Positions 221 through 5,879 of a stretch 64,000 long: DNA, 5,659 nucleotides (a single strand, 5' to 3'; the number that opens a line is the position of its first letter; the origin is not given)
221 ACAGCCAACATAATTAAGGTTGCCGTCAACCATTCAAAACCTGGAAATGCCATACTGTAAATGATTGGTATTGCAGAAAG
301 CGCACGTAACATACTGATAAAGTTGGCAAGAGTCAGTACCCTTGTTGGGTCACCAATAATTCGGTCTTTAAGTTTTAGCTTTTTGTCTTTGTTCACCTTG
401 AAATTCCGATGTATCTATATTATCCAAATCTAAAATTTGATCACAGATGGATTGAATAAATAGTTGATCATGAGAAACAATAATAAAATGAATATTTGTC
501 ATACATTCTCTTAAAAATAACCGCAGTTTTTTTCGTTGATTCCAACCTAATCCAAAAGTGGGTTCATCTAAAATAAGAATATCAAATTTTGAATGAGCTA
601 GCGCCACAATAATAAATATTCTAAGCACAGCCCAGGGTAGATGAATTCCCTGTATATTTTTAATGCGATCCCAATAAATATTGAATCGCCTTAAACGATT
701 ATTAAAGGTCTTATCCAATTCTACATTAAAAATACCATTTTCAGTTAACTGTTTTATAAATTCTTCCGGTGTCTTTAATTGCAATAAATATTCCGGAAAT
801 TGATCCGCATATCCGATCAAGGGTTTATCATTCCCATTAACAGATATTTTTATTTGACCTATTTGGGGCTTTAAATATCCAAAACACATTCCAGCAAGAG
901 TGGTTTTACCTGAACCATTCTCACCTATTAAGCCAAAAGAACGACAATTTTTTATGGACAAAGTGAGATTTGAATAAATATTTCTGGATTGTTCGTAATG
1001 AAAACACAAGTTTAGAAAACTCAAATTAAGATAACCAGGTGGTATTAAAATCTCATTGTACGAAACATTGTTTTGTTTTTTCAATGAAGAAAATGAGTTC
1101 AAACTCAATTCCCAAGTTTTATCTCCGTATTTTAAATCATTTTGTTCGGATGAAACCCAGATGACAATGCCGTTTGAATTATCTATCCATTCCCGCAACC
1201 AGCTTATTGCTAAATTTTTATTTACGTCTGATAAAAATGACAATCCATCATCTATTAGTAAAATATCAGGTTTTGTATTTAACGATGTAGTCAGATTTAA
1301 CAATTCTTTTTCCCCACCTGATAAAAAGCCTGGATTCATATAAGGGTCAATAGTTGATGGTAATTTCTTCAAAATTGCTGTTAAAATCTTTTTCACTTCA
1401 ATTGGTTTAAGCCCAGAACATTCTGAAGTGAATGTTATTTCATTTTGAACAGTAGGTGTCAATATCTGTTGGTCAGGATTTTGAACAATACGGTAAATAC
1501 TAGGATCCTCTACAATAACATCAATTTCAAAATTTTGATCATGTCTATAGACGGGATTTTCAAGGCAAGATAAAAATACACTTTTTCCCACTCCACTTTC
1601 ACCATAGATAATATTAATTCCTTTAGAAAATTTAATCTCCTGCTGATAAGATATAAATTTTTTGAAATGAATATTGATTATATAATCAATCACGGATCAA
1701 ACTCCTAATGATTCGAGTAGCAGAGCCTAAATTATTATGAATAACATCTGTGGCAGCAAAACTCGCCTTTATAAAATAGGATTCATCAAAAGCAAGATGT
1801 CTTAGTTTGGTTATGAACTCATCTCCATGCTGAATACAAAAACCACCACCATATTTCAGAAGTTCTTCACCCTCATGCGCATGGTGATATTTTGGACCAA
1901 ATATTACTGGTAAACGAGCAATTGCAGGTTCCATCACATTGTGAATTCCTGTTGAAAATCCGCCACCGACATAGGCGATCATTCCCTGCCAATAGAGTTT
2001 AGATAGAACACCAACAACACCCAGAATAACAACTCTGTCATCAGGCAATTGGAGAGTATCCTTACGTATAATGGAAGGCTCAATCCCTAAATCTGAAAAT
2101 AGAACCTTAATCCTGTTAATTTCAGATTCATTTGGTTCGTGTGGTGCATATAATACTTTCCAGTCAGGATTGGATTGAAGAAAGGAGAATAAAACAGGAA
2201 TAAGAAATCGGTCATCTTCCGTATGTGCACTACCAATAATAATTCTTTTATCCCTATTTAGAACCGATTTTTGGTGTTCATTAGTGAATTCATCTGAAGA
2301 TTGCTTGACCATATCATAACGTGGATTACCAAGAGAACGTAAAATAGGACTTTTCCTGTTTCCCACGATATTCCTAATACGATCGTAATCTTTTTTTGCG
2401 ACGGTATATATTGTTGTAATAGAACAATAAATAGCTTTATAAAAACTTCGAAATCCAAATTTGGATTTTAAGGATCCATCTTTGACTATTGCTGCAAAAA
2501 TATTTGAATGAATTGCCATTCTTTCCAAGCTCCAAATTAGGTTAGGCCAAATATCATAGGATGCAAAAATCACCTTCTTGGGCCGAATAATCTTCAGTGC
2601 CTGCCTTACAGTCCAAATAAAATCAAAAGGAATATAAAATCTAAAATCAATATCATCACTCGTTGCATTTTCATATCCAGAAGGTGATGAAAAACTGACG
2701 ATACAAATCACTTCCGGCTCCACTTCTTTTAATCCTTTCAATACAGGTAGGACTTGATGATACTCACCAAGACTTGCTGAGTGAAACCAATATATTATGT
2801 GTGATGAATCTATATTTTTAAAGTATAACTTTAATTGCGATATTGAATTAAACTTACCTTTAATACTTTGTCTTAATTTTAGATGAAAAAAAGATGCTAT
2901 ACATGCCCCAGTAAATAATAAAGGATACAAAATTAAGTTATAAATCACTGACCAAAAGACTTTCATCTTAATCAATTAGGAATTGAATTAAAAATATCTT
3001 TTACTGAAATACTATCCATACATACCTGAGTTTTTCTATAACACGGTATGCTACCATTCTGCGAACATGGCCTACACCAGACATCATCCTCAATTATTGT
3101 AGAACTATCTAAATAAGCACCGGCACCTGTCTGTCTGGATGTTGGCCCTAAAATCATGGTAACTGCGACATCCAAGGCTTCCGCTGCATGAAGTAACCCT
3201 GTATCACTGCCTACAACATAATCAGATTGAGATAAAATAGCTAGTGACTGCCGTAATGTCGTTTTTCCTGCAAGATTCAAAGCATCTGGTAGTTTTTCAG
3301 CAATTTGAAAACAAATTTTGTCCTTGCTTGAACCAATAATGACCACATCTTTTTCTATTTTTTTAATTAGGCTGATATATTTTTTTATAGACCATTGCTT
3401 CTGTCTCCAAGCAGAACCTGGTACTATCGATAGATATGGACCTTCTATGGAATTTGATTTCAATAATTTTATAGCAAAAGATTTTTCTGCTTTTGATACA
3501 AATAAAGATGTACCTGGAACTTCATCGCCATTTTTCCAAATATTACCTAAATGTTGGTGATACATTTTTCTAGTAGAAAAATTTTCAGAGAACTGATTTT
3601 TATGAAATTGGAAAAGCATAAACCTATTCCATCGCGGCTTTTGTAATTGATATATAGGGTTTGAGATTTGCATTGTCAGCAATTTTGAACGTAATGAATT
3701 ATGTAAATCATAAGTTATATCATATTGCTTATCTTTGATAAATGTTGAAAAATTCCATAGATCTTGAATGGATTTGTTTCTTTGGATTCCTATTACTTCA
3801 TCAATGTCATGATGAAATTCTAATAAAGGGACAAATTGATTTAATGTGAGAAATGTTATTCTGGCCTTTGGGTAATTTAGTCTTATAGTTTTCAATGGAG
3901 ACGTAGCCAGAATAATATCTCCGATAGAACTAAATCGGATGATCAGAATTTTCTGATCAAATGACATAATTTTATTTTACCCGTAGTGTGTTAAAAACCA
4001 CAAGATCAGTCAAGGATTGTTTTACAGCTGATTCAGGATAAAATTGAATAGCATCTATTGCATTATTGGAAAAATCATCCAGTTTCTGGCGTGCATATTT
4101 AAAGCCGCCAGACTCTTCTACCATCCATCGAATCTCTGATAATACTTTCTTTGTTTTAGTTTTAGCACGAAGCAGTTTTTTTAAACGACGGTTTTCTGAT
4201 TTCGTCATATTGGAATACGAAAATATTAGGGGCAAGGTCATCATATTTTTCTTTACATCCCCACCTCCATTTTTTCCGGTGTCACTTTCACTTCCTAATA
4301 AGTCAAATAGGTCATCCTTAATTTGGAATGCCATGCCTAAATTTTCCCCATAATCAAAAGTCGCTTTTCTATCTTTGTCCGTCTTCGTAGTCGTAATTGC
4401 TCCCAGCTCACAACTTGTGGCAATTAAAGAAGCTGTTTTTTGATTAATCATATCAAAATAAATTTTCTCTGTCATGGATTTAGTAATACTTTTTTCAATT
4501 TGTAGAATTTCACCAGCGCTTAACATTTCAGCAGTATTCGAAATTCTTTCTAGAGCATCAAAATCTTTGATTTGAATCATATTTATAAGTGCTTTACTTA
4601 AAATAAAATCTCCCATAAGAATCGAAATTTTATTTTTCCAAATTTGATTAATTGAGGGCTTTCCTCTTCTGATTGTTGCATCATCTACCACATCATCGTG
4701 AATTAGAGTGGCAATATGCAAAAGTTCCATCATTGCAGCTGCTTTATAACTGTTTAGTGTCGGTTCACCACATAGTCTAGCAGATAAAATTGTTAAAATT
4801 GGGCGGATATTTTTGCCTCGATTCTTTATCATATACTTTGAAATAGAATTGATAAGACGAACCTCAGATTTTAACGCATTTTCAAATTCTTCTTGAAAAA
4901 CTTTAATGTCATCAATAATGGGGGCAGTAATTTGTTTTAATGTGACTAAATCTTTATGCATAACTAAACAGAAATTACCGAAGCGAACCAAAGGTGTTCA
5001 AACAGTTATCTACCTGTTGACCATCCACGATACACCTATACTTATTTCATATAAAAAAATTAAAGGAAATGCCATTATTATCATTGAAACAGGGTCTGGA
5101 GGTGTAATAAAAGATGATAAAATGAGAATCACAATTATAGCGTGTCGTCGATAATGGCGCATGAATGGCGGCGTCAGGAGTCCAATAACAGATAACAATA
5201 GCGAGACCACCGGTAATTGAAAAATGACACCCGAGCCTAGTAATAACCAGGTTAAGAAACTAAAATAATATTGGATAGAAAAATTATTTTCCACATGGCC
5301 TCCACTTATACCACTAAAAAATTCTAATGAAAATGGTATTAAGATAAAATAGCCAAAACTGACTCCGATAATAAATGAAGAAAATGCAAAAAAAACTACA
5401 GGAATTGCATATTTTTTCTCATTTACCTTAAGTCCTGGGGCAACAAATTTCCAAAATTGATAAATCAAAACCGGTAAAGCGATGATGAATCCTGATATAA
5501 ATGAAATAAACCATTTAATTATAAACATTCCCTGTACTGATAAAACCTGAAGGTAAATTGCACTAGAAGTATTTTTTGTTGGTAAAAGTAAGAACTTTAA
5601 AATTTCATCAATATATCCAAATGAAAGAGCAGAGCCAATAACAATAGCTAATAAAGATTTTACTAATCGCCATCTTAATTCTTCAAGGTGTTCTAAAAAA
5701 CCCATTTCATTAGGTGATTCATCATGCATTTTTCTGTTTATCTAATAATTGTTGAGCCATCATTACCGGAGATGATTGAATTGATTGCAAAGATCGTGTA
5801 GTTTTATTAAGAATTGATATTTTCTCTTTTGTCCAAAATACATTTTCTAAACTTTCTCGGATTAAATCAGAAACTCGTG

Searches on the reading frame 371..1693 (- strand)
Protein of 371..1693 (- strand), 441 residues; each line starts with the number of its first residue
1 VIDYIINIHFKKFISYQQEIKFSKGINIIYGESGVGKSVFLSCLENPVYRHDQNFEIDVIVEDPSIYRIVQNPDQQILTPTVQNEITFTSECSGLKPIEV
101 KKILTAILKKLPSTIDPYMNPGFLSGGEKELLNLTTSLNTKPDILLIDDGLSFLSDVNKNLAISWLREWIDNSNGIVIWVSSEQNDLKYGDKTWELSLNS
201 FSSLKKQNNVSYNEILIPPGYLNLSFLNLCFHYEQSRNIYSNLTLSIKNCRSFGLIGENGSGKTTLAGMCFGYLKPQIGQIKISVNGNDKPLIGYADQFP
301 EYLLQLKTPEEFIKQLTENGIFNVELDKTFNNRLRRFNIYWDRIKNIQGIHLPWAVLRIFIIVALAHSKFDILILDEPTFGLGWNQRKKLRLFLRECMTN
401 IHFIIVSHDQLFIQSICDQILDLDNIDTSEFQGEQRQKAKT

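Call 40: search_protein_families(library=pfam, proteins=[window:371-1693:-], max_evalue=0.00001)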
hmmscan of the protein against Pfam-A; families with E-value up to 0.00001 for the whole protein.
window:371-1693:- (441 aa): 6 families
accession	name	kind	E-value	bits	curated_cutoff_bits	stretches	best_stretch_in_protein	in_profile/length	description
PF00005.33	ABC_tran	-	2.1e-20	74.1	25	2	241-379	2-136/137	ABC transporter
PF13476.12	AAA_23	-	2.7e-09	38.4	27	1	9-45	3-40/201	AAA domain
PF02463.25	SMC_N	-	3.1e-09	37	40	0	3-42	3-42/220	RecF/RecN/SMC N terminal domain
PF13401.12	AAA_22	-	2.4e-08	34.8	27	0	22-176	3-116/130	AAA domain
PF13304.12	AAA_21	-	2e-07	31.8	27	0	357-412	243-302/304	AAA domain, putative AbiEii toxin, Type IV TA system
PF13191.12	AAA_16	-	2.4e-06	28.6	32.6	0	26-51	26-51/167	AAA ATPase domain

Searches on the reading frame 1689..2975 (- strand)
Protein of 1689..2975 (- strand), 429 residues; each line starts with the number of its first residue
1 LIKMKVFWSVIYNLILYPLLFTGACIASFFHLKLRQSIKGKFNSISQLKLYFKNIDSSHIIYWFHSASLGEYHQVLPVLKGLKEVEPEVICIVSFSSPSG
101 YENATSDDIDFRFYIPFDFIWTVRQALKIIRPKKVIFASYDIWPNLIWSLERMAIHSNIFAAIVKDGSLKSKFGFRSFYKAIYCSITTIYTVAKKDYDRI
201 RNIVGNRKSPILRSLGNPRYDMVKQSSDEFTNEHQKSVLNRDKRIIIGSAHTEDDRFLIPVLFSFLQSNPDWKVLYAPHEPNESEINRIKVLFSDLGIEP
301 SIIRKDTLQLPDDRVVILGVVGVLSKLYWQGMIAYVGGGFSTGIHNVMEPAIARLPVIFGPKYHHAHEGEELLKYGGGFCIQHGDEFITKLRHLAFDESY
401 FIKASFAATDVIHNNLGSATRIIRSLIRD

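Call 40: search_protein_families(library=pfam, proteins=[window:1689-2975:-], max_evalue=0.00001)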
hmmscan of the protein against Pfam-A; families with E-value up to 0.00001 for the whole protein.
window:1689-2975:- (429 aa): 1 family
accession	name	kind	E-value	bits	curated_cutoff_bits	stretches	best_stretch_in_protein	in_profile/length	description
PF04413.22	Glycos_transf_N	-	4.6e-32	111.4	23.9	1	56-221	13-178/179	3-Deoxy-D-manno-octulosonic-acid transferase (kdotransferase)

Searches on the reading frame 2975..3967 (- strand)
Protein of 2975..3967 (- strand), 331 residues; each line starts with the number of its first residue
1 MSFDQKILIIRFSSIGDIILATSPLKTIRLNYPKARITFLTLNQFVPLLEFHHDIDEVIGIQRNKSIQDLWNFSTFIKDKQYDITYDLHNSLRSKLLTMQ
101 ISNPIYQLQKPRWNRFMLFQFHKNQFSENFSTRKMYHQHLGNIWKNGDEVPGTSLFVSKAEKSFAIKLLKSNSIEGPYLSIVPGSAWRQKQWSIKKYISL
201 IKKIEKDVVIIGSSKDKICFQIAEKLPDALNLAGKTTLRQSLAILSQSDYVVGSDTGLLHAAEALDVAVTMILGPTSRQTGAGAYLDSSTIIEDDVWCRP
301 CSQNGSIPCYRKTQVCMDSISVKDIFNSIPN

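Call 40: search_protein_families(library=pfam, proteins=[window:2975-3967:-], max_evalue=0.00001)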
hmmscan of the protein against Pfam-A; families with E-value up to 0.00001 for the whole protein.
window:2975-3967:- (331 aa): 1 family
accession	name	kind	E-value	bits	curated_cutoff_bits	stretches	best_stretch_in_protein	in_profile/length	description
PF01075.23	Glyco_transf_9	-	1.3e-24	87.3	22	1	77-305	8-240/247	Glycosyltransferase family 9 (heptosyltransferase)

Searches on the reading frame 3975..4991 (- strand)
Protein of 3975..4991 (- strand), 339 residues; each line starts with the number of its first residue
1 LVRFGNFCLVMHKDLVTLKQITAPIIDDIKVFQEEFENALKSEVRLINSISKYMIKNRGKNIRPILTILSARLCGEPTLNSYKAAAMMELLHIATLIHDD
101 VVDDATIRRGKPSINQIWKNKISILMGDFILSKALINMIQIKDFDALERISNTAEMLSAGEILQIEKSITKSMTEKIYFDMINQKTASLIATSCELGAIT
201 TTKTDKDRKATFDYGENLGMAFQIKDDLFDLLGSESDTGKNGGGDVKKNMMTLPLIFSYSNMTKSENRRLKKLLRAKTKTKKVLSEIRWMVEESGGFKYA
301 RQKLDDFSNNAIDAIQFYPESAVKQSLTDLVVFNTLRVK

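Call 40: search_protein_families(library=pfam, proteins=[window:3975-4991:-], max_evalue=0.00001)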
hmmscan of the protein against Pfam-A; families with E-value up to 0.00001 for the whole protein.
window:3975-4991:- (339 aa): 1 family
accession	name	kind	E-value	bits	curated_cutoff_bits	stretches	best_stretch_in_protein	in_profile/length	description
PF00348.22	polyprenyl_synt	-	3.6e-67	226.6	27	1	46-286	3-246/251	Polyprenyl synthetase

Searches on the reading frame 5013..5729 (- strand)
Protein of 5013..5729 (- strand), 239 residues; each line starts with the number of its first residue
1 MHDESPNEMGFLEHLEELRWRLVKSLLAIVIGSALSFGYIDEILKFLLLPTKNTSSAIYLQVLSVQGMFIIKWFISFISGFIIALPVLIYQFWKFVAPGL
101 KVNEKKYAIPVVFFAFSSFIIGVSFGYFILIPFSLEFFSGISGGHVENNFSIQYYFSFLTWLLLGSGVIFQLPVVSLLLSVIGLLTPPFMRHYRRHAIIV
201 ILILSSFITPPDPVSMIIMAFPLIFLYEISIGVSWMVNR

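Call 40: search_protein_families(library=pfam, proteins=[window:5013-5729:-], max_evalue=0.00001)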
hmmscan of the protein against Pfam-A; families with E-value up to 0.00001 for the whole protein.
window:5013-5729:- (239 aa): 1 family
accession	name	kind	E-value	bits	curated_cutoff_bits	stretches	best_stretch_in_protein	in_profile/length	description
PF00902.23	TatC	-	1.1e-64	218.5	25.1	1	13-222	1-208/208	Sec-independent protein translocase protein (TatC)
